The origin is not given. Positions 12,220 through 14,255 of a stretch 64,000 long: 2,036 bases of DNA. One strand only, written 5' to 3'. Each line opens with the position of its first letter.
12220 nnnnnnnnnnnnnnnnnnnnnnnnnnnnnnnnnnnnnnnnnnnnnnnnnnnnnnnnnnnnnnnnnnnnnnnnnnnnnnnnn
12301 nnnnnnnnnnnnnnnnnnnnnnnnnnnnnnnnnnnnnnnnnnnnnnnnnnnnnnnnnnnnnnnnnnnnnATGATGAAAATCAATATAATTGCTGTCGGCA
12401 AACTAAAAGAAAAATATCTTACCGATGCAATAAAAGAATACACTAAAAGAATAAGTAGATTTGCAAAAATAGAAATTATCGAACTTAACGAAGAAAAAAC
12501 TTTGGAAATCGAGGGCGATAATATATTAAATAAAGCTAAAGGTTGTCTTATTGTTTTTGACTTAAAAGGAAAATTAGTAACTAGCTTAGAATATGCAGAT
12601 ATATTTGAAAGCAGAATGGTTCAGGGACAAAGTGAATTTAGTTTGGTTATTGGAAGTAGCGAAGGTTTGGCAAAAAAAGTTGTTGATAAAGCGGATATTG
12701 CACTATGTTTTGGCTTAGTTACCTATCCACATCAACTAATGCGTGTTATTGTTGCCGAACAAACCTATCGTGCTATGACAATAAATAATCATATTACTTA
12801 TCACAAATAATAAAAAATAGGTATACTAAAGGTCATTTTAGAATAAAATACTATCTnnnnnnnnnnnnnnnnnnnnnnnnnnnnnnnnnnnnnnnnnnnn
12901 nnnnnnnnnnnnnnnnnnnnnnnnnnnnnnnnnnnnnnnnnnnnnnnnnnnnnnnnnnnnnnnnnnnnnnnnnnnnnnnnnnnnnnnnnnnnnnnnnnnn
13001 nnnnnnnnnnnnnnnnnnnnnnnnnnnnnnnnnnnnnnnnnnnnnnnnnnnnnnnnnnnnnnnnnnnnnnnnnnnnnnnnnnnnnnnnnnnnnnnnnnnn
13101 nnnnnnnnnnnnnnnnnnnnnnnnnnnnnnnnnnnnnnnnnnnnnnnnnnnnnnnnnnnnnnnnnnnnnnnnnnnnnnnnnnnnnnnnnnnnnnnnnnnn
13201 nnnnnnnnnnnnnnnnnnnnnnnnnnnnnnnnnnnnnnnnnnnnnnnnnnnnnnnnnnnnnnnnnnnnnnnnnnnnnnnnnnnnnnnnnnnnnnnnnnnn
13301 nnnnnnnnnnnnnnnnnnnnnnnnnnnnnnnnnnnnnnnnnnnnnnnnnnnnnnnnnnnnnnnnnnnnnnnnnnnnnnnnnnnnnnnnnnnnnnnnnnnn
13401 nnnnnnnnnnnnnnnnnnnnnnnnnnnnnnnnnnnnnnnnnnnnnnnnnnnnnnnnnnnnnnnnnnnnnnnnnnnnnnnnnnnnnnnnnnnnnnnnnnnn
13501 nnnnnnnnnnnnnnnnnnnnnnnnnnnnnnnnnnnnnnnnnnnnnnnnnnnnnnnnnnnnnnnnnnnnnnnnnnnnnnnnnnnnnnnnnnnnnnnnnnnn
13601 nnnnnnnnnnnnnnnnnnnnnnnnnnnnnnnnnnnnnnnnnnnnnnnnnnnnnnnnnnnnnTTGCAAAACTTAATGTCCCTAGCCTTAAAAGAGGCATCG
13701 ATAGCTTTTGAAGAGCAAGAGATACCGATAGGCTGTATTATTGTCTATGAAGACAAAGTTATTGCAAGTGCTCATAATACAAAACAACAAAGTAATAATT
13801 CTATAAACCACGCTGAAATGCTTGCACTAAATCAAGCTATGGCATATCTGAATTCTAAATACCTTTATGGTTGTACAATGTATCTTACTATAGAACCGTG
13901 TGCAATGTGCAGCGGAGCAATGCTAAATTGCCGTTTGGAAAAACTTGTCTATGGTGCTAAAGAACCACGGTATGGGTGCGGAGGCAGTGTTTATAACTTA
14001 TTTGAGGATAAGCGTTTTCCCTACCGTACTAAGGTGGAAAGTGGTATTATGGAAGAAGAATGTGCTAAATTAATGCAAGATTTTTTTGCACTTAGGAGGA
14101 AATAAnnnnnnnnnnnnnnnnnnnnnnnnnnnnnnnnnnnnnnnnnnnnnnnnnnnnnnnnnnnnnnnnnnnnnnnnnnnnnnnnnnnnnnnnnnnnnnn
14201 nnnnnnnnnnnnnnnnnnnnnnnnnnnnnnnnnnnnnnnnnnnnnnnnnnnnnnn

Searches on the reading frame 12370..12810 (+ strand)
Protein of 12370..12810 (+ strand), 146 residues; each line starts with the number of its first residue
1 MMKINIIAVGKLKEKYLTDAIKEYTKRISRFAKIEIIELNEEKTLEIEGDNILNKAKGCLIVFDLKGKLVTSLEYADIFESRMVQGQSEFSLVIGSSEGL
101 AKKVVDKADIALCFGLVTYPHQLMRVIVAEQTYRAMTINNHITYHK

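Call 50: search_protein_families(library=pfam, proteins=[window:12370-12810:+], max_evalue=0.0001)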
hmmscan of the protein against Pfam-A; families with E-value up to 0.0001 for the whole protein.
window:12370-12810:+ (146 aa): 1 family
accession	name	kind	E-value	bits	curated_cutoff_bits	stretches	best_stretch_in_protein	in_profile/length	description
PF02590.22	SPOUT_MTase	-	5.5e-44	150.3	27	1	2-145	1-154/154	Predicted SPOUT methyltransferase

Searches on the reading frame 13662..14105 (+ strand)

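Call 50: search_protein_families(library=pfam, proteins=[window:13662-14105:+], max_evalue=0.0001)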
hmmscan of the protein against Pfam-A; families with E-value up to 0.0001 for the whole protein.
window:13662-14105:+ (147 aa): 5 families
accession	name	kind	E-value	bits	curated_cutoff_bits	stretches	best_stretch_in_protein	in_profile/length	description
PF14437.12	MafB19-deam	-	4.2e-35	121.1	27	1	2-145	4-141/142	MafB19-like deaminase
PF00383.29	dCMP_cyt_deam_1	-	3.6e-26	91.5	25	1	2-98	5-101/102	Cytidine and deoxycytidylate deaminase zinc-binding region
PF14439.12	Bd3614-deam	-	2.4e-05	24.7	38.5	1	32-90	20-77/113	Bd3614-like deaminase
PF18750.7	SNAD4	-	2.6e-05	24.7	27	1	39-89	20-73/130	Secreted Novel AID/APOBEC-like Deaminase 4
PF18772.7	APOBEC2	-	7.6e-05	23.2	26.8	0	43-88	44-90/175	APOBEC2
